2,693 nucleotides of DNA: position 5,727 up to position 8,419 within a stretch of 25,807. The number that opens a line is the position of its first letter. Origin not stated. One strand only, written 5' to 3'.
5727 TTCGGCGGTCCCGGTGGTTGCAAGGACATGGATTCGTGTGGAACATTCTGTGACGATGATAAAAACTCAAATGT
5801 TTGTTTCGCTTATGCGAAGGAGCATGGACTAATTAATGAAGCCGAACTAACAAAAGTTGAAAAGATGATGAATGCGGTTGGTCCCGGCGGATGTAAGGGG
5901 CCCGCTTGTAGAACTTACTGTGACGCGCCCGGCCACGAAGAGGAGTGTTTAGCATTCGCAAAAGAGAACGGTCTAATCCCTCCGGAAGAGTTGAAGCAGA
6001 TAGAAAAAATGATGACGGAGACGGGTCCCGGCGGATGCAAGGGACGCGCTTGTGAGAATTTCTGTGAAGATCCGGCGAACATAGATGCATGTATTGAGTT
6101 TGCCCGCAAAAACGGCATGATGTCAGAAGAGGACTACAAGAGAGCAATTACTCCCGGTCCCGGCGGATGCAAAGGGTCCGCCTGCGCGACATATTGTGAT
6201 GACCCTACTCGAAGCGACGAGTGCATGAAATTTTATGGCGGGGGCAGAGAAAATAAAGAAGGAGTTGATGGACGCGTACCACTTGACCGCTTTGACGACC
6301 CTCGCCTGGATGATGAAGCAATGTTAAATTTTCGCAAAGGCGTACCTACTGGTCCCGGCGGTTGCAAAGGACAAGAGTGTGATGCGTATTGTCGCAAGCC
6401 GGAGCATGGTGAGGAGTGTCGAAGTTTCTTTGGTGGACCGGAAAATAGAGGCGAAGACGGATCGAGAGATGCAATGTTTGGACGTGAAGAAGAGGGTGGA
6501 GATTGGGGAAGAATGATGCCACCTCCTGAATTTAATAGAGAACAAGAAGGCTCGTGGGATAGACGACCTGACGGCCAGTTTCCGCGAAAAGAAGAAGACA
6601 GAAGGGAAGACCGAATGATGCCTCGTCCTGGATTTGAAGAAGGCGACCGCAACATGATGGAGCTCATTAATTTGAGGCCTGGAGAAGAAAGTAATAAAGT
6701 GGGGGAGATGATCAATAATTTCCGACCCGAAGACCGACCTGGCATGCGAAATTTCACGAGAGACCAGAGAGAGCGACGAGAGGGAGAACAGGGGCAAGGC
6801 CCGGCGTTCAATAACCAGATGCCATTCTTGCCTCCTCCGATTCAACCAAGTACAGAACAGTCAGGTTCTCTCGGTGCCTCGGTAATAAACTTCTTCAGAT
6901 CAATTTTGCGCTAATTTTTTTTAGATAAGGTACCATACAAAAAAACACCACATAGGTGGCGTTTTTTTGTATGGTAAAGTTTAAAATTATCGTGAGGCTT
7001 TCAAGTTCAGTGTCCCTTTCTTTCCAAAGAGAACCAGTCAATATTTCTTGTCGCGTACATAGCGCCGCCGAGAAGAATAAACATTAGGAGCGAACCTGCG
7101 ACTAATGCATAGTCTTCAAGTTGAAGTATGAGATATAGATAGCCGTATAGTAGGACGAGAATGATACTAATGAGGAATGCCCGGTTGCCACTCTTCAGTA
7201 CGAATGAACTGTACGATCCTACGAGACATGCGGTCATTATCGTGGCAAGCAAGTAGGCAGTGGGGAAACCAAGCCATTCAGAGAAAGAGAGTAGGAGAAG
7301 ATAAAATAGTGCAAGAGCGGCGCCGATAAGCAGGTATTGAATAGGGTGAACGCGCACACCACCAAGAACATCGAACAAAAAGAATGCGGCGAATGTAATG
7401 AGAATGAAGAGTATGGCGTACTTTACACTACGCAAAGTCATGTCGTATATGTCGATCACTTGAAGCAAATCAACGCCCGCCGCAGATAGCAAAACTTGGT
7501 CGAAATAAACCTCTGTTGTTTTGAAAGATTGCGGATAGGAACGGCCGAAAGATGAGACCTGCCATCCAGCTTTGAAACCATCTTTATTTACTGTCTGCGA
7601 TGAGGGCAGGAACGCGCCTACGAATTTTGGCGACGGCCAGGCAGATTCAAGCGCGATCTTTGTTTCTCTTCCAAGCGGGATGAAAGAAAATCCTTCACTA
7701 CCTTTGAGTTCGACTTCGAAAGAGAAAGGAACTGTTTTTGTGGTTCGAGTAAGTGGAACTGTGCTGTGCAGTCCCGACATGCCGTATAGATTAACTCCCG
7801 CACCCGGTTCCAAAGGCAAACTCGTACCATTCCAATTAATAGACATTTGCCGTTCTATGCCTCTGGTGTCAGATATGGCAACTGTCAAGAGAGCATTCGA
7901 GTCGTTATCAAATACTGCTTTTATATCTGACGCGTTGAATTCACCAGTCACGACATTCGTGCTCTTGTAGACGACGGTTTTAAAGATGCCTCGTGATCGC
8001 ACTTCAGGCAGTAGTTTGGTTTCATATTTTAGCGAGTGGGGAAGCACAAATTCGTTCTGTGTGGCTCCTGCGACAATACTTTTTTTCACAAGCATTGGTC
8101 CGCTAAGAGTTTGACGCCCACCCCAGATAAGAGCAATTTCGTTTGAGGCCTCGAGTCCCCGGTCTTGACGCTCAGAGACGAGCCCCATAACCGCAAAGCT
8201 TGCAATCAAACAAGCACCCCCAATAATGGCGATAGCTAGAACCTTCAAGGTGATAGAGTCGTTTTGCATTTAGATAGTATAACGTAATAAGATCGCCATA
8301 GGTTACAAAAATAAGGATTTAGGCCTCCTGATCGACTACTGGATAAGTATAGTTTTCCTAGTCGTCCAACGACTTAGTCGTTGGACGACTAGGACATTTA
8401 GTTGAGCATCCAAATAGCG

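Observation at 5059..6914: Two-gene operon: small single-TM protein plus secreted protein of six tandem four-cysteine 'GPGGCKG' modules with a charged disordered tail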

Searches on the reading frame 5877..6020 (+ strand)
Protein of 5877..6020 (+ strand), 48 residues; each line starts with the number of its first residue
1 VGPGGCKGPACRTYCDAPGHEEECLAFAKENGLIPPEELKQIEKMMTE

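Call 28: search_solved_structures(query=A2, max_evalue=10, show_alignments=3)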
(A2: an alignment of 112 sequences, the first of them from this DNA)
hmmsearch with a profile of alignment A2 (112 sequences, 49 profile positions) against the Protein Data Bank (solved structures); distinct sequences matched with E-value up to 10: 2.
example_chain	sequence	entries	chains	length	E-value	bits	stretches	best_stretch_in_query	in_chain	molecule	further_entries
1jjr_A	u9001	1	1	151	0.8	13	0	22-45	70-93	THYROID AUTOANTIGEN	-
6vzg_K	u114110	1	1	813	0.94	12.7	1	20-48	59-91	Nuclear protein STH1/NPS1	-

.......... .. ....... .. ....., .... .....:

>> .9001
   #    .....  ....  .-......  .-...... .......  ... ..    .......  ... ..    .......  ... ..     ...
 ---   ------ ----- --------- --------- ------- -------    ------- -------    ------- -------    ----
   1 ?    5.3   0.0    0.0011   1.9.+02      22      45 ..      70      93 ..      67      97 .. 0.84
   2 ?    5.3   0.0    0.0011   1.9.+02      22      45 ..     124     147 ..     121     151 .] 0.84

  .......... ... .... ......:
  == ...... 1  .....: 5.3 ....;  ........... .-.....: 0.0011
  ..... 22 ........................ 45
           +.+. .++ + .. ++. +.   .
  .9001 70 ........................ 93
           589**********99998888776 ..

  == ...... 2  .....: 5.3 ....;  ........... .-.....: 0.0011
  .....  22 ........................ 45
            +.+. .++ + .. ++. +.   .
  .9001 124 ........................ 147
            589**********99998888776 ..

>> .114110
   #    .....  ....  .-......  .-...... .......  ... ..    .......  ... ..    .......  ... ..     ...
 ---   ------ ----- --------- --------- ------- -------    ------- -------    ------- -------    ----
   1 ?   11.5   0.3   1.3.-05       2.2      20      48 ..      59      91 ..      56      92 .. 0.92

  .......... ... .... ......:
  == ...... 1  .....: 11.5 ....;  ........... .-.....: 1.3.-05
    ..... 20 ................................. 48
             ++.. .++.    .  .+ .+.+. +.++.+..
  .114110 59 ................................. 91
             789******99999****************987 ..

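Call 37: find_related_loci(query=A3, collection=genome_contigs, flank=4000)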
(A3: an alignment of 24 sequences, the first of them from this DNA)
Query A3 (48 aa) in genome_contigs; peptide patterns used: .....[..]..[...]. (x = any residue, [..] = any of these).
419 stretches matched a pattern; 169 encode a relative of the query (tblastn E <= 1e-3); the best 80 are kept; 80 distinct loci.
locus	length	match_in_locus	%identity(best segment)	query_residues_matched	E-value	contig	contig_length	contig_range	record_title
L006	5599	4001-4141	72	1-47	6e-21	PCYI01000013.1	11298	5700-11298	MAG: Candidatus Vogelbacteria bacterium CG10_big_fil_rev_8_21_14_0_10_51_16 CG10_8_21_14_0.10_scaffold_12745_c, whole ge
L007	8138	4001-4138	72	2-47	1e-19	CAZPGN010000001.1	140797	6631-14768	MAG TPA_asm: uncultured Candidatus Saccharibacteria bacterium isolate binchicken_co125_1159 genome assembly, contig: NOD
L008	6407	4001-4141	68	2-48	2e-18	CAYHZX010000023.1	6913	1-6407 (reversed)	MAG TPA_asm: uncultured Candidatus Saccharibacteria bacterium isolate ERP119705_co19_866 genome assembly, contig: NODE_1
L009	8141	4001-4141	64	1-47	8e-18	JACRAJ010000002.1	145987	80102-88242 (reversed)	MAG: Candidatus Azambacteria bacterium isolate NC_groundwater_1590_Pr3_B-0.1um_43_109 SR-2_scaffold_141_2537437, whole g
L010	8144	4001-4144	60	1-48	2e-17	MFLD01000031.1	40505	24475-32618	MAG: Candidatus Kaiserbacteria bacterium RIFCSPHIGHO2_02_FULL_49_16 rifcsphigho2_02_scaffold_3448, whole genome shotgun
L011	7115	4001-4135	67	2-46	3e-17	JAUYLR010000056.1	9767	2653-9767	MAG: bacterium isolate C24_metabat.bin.43 C24_k141_346896, whole genome shotgun sequence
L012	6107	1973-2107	64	2-46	4e-17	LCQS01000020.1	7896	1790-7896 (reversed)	MAG: Parcubacteria group bacterium GW2011_GWA2_51_10 UY63_C0020, whole genome shotgun sequence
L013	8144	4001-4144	56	1-48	7e-17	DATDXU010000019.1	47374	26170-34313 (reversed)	MAG TPA_asm: Candidatus Paceibacterota bacterium isolate SMAG_U8147 k141_1875653, whole genome shotgun sequence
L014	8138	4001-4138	61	2-47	9e-17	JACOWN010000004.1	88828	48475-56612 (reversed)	MAG: Parcubacteria group bacterium isolate NC_groundwater_127_Ag_B-0.1um_55_13 S3_GD2017_2_B1_scaffold_108, whole genome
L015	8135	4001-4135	62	1-45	9e-17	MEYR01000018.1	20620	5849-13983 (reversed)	MAG: Candidatus Azambacteria bacterium RIFCSPLOWO2_01_FULL_44_84 rifcsplowo2_01_scaffold_33892, whole genome shotgun seq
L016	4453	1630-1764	67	2-46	8e-17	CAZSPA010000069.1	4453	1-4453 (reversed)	MAG TPA_asm: uncultured Candidatus Saccharibacteria bacterium isolate SRP269290_co2_317 genome assembly, contig: NODE_30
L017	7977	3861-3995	62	1-45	1e-16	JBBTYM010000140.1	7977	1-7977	MAG: Patescibacteria group bacterium isolate H41-bin131_1 H41_bin131_1_000000000140, whole genome shotgun sequence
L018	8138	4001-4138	65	1-46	1e-16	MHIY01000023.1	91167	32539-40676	MAG: Candidatus Colwellbacteria bacterium RIFCSPLOWO2_01_FULL_48_10 rifcsplowo2_01_scaffold_4651, whole genome shotgun s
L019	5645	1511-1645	67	2-46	1e-16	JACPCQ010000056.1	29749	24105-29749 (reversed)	MAG: Parcubacteria group bacterium isolate NC_groundwater_287_Ag_S-0.65um_51_11 S6_GD2017_2_S65_scaffold_2038, whole gen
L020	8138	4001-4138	61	1-46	3e-16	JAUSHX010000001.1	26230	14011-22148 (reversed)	MAG: bacterium isolate E14_metabat.bin.210 E14_k141_695687, whole genome shotgun sequence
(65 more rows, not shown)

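Call 41: search_protein_representatives(alignment_id=A2)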
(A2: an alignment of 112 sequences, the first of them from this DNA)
Query: 112 sequences, 49 profile positions. Proteins with E-value up to 0.001 (for the whole library): 1895; up to 1e-10: 1619; up to 1e-30: 1082. The best 150 are listed.
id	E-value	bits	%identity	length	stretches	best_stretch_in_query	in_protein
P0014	3.5e-172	574.5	-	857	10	2-48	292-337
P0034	1.9e-165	552.9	-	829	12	2-48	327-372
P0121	5.7e-165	551.3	-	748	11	1-48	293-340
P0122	2.5e-163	546.1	-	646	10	1-48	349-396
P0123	1.1e-160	537.6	-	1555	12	1-47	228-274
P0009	2.7e-159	533.2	-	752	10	1-48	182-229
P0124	3.8e-159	532.7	-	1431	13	2-48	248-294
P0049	2.4e-157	526.9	-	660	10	1-48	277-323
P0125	8.0e-157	525.3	-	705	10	1-46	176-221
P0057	4.2e-156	523.0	-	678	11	2-48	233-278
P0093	1.0e-155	521.7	-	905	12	1-47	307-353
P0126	1.2e-154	518.3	-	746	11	2-48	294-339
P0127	3.0e-154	517.0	-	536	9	1-47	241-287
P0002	2.2e-153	514.2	-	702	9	1-48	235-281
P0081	1.0e-152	512.1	-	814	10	1-48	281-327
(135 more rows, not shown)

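Call 57: predict_structure(alignment_id=A2)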
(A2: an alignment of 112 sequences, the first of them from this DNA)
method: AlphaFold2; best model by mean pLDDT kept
length: 48 residues; sequences in the alignment: 112
mean_pLDDT: 92.7   pTM: 0.68
mean pLDDT of the five models: 92.7, 91.8, 91.6, 90.9, 90.4
residues with pLDDT >= 90: 42; 70-90: 6; 50-70: 0; < 50: 0
segments of 3 or more residues with pLDDT < 50: none
pLDDT, mean of each block of 10 residues (from residue 1): 95 95 94 92 86
secondary structure, 60 per line:
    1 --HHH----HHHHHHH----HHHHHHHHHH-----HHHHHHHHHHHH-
elements in order: H10-16 H21-30 H36-47

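Call 73: find_related_loci(query=A3, collection=viral_contigs, flank=3000)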
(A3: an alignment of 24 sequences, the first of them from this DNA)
Query A3 (48 aa) in viral_contigs; peptide patterns used: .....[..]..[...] (x = any residue, [..] = any of these).
149 stretches matched a pattern, but none encodes a relative of the query by tblastn (E <= 1e-3).

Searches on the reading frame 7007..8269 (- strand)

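Call 4: search_protein_families(library=pfam, proteins=[window:7007-8269:-], max_evalue=1)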
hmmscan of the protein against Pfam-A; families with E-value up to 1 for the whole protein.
window:7007-8269:- (420 aa): 1 family
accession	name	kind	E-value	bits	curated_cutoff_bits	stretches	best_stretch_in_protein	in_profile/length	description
PF06123.17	CreD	-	1.1e-129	433.5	23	1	6-412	2-427/428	Inner membrane protein CreD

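Call 5: search_protein_families(library=ncbifam, proteins=[window:7007-8269:-], max_evalue=1)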
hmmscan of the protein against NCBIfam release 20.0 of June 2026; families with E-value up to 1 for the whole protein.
window:7007-8269:- (420 aa): 2 families
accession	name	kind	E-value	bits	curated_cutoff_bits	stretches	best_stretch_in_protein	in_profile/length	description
NF008712.1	PRK11715.1-1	equivalog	2.9e-128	428.4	275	1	5-413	2-428/429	cell envelope integrity protein CreD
NF001323.0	PRK00259.1-1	equivalog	0.66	9.6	196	0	319-404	21-103/198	septation protein A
